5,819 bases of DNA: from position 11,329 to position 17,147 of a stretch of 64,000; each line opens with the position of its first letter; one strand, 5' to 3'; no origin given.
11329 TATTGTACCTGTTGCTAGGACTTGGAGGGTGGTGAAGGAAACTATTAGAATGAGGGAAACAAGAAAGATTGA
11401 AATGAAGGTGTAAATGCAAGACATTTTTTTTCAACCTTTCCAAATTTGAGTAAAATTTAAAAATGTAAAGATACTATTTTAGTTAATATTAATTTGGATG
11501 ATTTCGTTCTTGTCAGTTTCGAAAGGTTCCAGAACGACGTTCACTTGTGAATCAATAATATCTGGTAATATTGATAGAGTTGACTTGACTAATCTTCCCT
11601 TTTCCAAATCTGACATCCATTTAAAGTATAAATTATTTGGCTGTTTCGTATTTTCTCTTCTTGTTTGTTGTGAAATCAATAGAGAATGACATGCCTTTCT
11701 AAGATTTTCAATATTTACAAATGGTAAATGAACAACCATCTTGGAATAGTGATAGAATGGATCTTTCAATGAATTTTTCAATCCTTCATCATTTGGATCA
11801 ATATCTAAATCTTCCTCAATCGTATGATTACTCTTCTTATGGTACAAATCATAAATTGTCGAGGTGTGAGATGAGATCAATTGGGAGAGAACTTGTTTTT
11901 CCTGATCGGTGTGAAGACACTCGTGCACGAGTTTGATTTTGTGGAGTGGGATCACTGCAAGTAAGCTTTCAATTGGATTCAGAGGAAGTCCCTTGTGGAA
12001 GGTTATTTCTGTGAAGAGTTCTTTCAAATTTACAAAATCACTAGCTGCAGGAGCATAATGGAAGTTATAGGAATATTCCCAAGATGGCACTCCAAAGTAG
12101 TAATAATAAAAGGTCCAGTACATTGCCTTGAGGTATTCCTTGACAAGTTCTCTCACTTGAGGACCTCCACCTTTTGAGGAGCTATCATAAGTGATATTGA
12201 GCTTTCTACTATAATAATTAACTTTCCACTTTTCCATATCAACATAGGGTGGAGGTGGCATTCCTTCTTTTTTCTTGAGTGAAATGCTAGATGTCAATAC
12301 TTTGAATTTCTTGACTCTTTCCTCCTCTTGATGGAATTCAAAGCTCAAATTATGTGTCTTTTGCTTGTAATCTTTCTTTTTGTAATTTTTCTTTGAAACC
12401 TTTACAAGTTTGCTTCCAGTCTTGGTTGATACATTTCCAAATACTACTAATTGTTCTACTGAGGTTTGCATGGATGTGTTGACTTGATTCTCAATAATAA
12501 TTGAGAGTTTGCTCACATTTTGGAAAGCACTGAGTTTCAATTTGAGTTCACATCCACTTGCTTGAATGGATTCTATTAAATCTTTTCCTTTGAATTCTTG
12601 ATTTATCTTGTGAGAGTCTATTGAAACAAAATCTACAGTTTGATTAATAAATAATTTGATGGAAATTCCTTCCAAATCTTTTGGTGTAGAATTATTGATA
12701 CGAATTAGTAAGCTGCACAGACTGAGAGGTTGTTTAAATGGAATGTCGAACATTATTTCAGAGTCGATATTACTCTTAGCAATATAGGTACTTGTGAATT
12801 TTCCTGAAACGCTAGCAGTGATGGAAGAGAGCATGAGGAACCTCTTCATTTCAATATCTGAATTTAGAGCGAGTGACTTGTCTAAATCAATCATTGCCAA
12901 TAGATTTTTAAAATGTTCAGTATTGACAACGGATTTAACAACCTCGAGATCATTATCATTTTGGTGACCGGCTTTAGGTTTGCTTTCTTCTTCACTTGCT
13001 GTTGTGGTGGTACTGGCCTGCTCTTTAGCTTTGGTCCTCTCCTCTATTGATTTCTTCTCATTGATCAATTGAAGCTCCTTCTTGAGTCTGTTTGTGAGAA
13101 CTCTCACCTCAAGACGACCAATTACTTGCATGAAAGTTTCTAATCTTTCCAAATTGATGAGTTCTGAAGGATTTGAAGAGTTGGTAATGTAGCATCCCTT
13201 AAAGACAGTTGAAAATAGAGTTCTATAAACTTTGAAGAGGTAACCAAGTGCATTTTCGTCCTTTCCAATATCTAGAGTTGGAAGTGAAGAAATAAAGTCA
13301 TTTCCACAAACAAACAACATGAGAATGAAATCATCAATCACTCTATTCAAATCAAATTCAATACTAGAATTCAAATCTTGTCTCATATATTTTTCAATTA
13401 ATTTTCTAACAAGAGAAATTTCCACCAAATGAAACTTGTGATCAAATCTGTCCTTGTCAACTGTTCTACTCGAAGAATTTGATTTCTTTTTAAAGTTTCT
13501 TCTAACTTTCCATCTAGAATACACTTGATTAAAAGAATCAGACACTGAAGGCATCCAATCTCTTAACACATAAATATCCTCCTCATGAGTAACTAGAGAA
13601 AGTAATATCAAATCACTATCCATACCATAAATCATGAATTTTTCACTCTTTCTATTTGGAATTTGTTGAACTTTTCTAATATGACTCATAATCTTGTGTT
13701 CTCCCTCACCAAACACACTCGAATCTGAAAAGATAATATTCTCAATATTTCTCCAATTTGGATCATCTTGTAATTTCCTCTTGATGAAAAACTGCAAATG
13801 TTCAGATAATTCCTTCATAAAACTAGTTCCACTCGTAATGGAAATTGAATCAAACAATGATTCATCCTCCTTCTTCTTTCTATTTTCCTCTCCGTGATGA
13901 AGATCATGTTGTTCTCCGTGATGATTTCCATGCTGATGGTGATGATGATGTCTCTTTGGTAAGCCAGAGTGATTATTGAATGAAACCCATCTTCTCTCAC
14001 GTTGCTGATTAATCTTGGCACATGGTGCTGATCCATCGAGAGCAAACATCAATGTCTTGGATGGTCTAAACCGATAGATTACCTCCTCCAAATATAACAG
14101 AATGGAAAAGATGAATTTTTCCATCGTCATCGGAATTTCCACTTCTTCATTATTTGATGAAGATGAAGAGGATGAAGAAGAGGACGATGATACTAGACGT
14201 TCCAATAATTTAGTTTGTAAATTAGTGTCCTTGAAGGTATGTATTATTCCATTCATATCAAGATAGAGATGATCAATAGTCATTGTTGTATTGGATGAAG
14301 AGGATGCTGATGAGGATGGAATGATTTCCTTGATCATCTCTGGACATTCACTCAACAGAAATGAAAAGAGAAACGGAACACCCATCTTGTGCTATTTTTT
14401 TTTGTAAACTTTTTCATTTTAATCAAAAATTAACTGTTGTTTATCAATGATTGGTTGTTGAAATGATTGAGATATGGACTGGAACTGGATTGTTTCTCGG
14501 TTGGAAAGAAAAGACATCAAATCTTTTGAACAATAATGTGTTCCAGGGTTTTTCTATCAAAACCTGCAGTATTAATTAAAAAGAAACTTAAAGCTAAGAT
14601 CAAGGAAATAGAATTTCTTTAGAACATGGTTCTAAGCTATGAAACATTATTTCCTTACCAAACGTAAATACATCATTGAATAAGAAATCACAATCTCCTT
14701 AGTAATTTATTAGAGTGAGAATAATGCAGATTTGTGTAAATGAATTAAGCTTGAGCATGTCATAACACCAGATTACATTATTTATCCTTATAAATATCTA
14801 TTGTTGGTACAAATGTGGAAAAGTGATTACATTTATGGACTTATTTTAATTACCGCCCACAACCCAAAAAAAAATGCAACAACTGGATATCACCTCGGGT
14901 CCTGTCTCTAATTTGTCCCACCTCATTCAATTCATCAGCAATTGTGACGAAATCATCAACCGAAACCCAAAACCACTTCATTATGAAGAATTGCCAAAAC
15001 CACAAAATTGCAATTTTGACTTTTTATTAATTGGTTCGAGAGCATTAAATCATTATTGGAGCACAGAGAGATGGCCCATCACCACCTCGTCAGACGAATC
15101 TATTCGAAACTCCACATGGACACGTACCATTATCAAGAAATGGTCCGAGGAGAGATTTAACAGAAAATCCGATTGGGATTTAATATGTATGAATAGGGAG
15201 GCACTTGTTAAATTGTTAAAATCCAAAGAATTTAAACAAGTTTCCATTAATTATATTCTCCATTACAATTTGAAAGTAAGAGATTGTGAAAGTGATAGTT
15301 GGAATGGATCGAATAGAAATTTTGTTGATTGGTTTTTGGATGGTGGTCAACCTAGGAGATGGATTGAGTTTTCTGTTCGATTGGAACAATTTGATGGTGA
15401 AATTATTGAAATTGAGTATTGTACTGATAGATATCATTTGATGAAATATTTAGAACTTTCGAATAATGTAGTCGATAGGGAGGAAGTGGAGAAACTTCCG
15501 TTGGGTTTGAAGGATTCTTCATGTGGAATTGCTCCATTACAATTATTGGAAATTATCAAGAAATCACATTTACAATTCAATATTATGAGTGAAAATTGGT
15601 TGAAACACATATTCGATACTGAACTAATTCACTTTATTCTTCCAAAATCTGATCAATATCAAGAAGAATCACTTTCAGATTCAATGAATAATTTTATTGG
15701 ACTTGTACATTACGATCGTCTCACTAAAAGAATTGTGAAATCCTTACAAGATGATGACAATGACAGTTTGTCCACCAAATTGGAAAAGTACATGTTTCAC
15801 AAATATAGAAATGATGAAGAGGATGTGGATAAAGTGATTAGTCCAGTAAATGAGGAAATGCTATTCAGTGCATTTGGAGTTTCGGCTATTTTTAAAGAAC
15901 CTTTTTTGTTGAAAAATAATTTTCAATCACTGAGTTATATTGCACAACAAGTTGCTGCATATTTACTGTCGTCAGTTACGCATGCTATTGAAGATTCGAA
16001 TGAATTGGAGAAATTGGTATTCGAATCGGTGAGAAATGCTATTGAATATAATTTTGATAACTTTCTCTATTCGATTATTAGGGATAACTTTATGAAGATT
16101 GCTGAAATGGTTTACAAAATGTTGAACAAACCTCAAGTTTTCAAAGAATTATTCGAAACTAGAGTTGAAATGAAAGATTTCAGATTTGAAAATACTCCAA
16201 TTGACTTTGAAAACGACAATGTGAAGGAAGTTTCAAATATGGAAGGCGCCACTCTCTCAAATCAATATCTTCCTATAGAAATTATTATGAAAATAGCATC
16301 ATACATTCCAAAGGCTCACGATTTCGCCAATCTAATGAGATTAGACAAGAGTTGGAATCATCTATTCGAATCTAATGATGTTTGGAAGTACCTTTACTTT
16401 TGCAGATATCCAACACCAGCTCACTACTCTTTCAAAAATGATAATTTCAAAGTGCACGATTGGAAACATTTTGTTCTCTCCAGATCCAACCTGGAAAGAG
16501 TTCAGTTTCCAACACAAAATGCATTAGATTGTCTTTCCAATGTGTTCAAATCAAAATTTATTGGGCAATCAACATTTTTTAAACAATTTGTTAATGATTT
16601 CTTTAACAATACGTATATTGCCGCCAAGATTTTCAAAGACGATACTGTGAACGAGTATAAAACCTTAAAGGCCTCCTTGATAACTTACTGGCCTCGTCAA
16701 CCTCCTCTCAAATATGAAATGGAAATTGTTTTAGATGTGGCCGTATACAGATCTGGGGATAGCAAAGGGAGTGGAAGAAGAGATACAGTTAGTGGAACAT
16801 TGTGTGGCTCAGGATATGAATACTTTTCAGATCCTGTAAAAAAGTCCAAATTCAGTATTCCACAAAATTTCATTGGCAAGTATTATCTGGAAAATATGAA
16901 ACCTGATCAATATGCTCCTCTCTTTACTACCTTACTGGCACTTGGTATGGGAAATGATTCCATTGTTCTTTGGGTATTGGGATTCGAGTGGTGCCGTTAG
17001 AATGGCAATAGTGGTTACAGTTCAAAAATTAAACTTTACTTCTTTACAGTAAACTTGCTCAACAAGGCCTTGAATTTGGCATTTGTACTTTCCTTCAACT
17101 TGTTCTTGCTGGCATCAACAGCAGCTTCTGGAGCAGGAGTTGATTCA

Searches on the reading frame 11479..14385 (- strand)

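Call 10: search_protein_families(library=pfam, proteins=[window:11479-14385:-], max_evalue=0.001)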
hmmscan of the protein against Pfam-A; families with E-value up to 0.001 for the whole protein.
window:11479-14385:- (968 aa): 3 families
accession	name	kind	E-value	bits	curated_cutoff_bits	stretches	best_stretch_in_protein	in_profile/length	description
PF03159.24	XRN_N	-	1.6e-69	234.4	22.9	1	1-276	1-240/241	XRN 5'-3' exonuclease N-terminus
PF17846.6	XRN_M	-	4e-48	164.9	23.8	2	651-927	105-350/443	Xrn1 helical domain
PF06201.19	PITH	-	4.3e-24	85.5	23.7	1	488-663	4-170/176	PITH domain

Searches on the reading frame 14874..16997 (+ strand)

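Call 10: search_protein_families(library=pfam, proteins=[window:14874-16997:+], max_evalue=0.001)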
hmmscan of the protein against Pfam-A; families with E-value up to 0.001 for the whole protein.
window:14874-16997:+ (708 aa): 1 family
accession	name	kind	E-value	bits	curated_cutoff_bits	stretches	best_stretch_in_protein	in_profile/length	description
PF12937.12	F-box-like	-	3.6e-05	23.9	24.3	1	465-509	3-46/47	F-box-like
